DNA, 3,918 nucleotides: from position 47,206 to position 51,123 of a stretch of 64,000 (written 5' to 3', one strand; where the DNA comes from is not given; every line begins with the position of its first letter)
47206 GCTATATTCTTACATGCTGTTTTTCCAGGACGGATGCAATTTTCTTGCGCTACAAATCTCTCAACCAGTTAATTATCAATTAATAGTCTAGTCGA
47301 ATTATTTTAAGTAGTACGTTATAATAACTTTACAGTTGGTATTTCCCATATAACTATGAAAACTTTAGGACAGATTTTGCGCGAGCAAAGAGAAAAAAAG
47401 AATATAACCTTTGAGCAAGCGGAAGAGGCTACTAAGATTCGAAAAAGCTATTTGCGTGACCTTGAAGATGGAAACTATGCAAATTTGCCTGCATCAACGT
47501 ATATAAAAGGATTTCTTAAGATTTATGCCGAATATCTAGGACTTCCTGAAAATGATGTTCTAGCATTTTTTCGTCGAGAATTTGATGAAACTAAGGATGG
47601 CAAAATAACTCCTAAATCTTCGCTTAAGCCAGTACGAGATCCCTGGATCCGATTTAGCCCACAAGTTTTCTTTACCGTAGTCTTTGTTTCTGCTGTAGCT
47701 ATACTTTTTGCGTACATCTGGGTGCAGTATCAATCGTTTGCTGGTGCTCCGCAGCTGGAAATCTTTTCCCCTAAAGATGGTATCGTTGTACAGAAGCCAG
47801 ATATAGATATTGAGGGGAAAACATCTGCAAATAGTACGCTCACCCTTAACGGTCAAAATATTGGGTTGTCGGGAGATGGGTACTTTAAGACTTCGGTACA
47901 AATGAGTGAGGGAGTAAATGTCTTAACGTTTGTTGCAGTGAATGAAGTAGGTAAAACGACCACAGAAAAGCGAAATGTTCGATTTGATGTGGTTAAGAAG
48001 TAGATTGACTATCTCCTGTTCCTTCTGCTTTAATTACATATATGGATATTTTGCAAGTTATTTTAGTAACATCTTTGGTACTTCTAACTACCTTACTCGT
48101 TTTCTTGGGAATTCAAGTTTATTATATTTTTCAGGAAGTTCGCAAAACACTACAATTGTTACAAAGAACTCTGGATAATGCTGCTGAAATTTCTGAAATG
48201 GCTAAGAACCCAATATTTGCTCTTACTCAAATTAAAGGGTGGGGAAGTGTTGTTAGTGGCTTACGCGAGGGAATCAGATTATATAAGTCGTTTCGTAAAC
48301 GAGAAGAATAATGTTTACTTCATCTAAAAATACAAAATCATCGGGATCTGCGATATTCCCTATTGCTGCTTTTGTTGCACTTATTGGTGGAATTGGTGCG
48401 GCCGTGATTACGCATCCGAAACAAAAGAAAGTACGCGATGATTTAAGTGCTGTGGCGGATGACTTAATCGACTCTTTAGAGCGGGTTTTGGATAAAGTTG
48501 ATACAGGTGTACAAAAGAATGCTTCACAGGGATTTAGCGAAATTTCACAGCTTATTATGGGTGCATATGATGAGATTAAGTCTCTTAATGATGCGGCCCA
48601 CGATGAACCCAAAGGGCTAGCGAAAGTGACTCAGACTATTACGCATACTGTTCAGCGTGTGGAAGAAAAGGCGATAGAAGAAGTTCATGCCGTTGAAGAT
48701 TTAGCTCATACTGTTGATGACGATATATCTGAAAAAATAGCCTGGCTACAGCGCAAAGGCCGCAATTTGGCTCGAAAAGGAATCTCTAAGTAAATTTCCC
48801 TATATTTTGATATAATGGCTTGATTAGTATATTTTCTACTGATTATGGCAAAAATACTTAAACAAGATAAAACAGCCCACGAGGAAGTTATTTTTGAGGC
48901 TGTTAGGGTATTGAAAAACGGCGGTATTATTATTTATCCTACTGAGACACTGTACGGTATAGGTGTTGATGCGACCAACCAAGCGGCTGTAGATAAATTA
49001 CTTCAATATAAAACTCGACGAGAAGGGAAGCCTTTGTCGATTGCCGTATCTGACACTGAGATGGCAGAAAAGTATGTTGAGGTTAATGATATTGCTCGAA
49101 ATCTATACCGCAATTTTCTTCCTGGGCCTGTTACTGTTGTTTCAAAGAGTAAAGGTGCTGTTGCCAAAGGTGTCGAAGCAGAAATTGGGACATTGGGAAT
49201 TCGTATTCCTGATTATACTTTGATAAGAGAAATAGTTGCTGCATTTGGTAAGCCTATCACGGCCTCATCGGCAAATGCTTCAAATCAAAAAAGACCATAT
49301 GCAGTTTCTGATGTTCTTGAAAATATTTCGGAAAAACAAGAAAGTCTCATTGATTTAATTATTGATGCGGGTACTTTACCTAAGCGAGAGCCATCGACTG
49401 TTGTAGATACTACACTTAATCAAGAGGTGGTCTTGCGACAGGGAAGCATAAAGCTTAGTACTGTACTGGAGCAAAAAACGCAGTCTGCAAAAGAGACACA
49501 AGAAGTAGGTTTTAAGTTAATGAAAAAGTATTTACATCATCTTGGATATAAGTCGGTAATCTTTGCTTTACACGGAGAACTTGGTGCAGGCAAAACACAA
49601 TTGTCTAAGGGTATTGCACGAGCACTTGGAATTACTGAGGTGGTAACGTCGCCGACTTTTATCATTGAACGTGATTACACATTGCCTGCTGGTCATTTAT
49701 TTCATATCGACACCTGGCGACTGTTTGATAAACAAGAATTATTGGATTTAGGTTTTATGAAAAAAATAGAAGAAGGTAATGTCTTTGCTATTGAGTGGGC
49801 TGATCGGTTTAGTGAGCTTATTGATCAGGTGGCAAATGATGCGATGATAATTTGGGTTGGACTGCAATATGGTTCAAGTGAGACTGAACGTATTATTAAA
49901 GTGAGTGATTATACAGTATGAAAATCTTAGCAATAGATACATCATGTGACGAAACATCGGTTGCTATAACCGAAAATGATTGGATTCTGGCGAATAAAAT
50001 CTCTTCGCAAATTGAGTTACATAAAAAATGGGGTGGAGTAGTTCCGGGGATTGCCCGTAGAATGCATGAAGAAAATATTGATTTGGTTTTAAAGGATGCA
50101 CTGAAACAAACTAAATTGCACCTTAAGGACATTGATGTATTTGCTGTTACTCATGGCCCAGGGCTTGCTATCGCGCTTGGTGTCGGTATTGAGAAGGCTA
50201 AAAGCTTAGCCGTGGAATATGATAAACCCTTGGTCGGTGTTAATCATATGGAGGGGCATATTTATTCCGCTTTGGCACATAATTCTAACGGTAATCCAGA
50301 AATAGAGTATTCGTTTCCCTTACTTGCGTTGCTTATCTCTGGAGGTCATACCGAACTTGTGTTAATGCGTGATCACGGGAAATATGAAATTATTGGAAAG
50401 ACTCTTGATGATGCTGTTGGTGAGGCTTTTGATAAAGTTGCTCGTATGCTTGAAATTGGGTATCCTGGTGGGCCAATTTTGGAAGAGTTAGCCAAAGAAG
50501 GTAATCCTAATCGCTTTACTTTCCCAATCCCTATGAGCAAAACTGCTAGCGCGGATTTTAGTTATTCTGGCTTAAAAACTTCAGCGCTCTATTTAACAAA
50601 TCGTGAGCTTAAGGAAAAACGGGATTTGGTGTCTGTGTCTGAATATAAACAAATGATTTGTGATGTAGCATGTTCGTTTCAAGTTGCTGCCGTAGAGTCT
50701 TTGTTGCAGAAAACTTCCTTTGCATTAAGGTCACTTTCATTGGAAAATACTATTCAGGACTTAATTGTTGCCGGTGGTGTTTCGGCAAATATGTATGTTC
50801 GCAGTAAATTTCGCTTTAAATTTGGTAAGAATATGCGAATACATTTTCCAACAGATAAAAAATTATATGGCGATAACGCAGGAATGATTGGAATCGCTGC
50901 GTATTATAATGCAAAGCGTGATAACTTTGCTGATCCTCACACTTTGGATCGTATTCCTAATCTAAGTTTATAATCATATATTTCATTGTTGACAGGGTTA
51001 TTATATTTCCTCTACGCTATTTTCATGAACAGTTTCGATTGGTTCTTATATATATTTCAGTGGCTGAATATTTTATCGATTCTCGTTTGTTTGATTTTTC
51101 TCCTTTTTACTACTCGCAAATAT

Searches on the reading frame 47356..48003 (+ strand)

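Call 17: search_protein_families(library=pfam, proteins=[window:47356-48003:+], max_evalue=0.001)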
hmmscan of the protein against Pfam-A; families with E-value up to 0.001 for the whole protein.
window:47356-48003:+ (215 aa): 4 families
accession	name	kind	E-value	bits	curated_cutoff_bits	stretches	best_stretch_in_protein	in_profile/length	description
PF13413.12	HTH_25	-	2.3e-22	79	24.6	1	7-67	1-61/62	Helix-turn-helix domain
PF09136.16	Glucodextran_B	-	3.2e-13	49.9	27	1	132-211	1-82/83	Glucodextranase, domain B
PF12844.13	HTH_19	-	3.3e-08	33.8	30.2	1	5-69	1-59/64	Helix-turn-helix domain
PF13560.12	HTH_31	-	3.1e-05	24.6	27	1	4-67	2-60/64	Helix-turn-helix domain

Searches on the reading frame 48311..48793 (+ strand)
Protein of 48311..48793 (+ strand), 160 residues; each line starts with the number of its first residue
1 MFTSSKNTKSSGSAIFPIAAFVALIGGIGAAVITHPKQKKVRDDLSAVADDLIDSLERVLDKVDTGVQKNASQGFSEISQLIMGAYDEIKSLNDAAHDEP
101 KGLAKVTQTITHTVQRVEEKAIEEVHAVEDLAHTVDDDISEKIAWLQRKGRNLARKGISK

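Call 18: search_protein_families(library=pfam, proteins=[window:48311-48793:+], max_evalue=0.001)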
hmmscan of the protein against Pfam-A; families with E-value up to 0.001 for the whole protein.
window:48311-48793:+ (160 aa): 1 family
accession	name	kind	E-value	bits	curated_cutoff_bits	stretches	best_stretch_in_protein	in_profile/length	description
PF12732.12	YtxH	-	0.00021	22.1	37.5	0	20-100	4-49/71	YtxH-like protein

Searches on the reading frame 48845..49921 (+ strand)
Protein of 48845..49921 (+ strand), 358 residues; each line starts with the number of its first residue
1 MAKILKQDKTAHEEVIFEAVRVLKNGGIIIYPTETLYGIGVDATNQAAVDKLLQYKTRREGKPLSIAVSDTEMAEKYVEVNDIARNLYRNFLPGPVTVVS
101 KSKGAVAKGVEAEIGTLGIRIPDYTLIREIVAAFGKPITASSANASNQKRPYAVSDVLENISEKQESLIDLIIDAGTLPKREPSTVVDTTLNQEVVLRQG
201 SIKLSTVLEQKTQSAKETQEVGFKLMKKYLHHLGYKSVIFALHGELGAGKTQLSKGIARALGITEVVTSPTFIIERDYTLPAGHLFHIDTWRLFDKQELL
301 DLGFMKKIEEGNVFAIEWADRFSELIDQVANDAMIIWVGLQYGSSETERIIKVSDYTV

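Call 18: search_protein_families(library=pfam, proteins=[window:48845-49921:+], max_evalue=0.001)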
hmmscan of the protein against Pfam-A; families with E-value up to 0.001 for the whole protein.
window:48845-49921:+ (358 aa): 2 families
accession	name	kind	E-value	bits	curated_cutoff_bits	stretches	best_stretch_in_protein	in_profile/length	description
PF01300.24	Sua5_yciO_yrdC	-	1.3e-48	165.2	25.1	1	22-200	2-178/178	Telomere recombination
PF02367.23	TsaE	-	7.6e-28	97.5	26.6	1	213-328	2-111/128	Threonylcarbamoyl adenosine biosynthesis protein TsaE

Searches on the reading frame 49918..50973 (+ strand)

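Call 18: search_protein_families(library=pfam, proteins=[window:49918-50973:+], max_evalue=0.001)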
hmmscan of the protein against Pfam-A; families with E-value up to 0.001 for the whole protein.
window:49918-50973:+ (351 aa): 2 families
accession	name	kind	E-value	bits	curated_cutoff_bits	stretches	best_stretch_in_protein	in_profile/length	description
PF00814.31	TsaD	-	5.4e-81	272.6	24.8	1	23-325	2-263/264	tRNA N6-adenosine threonylcarbamoyltransferase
PF02543.21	Carbam_trans_N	-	0.0002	21.3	24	1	107-299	182-321/346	Carbamoyltransferase N-terminus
